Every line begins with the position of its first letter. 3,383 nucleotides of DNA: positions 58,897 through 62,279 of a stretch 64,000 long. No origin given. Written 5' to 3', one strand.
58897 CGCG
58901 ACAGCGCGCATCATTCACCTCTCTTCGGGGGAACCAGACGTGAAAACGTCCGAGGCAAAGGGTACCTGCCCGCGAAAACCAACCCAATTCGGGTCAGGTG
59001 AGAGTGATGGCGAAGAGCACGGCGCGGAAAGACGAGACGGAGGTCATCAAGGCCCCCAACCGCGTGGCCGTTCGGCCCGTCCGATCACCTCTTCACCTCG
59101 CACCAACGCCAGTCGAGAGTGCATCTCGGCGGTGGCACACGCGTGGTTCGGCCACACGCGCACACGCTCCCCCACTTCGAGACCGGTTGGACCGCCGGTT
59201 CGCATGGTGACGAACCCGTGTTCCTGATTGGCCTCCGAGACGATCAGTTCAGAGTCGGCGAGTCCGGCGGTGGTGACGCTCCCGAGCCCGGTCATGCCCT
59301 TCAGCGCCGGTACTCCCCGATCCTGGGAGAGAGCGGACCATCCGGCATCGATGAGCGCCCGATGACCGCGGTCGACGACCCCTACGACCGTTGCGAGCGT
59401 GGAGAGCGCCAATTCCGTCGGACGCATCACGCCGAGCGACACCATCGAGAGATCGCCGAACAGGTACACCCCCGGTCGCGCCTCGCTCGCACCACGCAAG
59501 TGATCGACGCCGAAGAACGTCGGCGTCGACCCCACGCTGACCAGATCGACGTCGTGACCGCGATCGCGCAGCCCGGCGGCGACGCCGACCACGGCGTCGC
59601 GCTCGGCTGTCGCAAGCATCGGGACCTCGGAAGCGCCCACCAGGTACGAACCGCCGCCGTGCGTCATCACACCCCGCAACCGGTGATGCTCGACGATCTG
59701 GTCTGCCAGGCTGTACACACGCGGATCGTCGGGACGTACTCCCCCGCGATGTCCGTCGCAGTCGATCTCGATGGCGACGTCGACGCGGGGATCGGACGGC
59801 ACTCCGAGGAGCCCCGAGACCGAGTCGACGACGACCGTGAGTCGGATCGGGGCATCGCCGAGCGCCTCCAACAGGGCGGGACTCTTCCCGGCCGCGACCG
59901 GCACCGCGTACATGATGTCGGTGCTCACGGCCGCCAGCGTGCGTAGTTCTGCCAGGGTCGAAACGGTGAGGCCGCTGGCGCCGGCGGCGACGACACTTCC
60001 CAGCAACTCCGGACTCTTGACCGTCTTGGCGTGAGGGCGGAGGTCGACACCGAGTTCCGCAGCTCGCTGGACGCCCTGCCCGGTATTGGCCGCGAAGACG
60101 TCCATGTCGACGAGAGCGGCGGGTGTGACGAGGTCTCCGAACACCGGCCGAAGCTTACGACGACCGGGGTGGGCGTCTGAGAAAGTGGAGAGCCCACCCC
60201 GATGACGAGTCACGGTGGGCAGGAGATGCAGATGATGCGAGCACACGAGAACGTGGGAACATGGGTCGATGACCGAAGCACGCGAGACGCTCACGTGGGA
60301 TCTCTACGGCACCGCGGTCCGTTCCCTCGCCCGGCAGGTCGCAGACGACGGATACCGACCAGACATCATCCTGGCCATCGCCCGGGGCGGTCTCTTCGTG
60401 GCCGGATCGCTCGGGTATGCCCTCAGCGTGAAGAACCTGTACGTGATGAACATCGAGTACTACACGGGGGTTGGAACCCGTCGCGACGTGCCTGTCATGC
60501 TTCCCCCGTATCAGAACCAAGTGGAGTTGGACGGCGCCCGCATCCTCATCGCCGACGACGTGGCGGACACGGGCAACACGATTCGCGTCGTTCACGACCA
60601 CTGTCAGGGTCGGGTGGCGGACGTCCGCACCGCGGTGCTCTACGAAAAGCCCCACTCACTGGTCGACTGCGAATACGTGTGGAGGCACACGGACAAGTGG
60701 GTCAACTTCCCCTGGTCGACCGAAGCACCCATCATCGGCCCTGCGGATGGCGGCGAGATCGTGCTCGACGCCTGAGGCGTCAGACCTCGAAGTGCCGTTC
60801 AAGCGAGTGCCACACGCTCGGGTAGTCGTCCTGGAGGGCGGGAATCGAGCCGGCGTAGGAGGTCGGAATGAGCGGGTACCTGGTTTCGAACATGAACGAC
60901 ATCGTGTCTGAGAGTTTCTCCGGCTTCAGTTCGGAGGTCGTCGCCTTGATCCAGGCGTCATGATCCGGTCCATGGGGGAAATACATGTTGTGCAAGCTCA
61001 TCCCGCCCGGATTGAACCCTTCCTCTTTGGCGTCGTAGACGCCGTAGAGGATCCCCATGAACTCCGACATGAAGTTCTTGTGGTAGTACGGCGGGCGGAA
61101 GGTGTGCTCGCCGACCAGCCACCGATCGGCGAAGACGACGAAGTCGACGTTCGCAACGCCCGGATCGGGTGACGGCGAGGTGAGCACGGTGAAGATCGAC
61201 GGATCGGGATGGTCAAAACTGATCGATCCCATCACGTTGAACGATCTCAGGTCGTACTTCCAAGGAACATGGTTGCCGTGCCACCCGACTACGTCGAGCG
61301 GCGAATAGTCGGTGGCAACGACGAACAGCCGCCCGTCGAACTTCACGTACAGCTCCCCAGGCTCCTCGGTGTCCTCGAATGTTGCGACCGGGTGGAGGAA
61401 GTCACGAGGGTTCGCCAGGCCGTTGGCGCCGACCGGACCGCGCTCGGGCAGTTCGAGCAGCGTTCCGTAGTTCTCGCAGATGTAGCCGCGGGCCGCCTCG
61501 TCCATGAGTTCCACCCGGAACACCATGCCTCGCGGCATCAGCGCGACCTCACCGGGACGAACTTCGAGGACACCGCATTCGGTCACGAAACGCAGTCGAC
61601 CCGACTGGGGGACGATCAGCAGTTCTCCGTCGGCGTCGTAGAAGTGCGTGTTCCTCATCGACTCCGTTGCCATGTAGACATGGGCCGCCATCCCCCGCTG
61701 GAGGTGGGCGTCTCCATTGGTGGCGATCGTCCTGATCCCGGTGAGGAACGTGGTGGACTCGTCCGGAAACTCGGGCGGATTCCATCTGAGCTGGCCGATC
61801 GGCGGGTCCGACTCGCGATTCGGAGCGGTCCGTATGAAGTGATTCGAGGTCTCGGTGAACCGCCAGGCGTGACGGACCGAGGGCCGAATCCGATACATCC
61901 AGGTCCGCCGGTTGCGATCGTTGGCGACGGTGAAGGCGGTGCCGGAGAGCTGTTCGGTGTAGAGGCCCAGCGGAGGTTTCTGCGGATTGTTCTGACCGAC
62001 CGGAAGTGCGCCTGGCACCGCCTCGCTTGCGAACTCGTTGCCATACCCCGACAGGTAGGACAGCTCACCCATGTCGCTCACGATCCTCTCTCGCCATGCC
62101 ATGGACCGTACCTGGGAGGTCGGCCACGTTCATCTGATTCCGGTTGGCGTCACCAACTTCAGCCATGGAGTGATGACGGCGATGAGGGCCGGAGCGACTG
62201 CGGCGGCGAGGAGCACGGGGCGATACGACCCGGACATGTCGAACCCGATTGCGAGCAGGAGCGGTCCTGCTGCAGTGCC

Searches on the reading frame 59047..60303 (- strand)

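Call 60: search_protein_families(library=pfam, proteins=[window:59047-60303:-], max_evalue=0.0001)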
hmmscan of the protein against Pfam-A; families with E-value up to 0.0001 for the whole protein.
window:59047-60303:- (418 aa): 2 families
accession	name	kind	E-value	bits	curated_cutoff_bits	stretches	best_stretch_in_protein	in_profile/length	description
PF14031.13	D-ser_dehydrat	-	4.5e-21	75.7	22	1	299-400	1-96/97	Putative serine dehydratase domain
PF01168.26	Ala_racemase_N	-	3.4e-17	63.3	24.1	1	65-284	1-218/220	Alanine racemase, N-terminal domain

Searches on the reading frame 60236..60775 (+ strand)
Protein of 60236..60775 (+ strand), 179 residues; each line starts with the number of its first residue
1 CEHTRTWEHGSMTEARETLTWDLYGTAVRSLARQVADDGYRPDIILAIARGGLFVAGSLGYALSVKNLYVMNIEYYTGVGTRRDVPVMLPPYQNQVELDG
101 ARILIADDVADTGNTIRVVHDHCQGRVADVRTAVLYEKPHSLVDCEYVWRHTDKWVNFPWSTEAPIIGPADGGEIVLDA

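Call 60: search_protein_families(library=pfam, proteins=[window:60236-60775:+], max_evalue=0.0001)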
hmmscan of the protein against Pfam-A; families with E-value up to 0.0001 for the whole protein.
window:60236-60775:+ (179 aa): 1 family
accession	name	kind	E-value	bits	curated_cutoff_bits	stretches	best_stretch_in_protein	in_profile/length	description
PF00156.33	Pribosyltran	-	5.2e-21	75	26.3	1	26-163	13-154/158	Phosphoribosyl transferase domain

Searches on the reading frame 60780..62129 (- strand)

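Call 60: search_protein_families(library=pfam, proteins=[window:60780-62129:-], max_evalue=0.0001)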
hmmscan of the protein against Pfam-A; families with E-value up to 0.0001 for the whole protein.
window:60780-62129:- (449 aa): 2 families
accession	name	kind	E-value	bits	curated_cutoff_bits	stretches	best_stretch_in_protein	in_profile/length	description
PF20510.4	HgmA_N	-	1.5e-114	382.4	20.2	1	25-294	2-273/273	Homogentisate 1,2-dioxygenase N-terminal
PF04209.19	HgmA_C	-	8.6e-70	233.9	21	1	296-447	2-153/153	Homogentisate 1,2-dioxygenase C-terminal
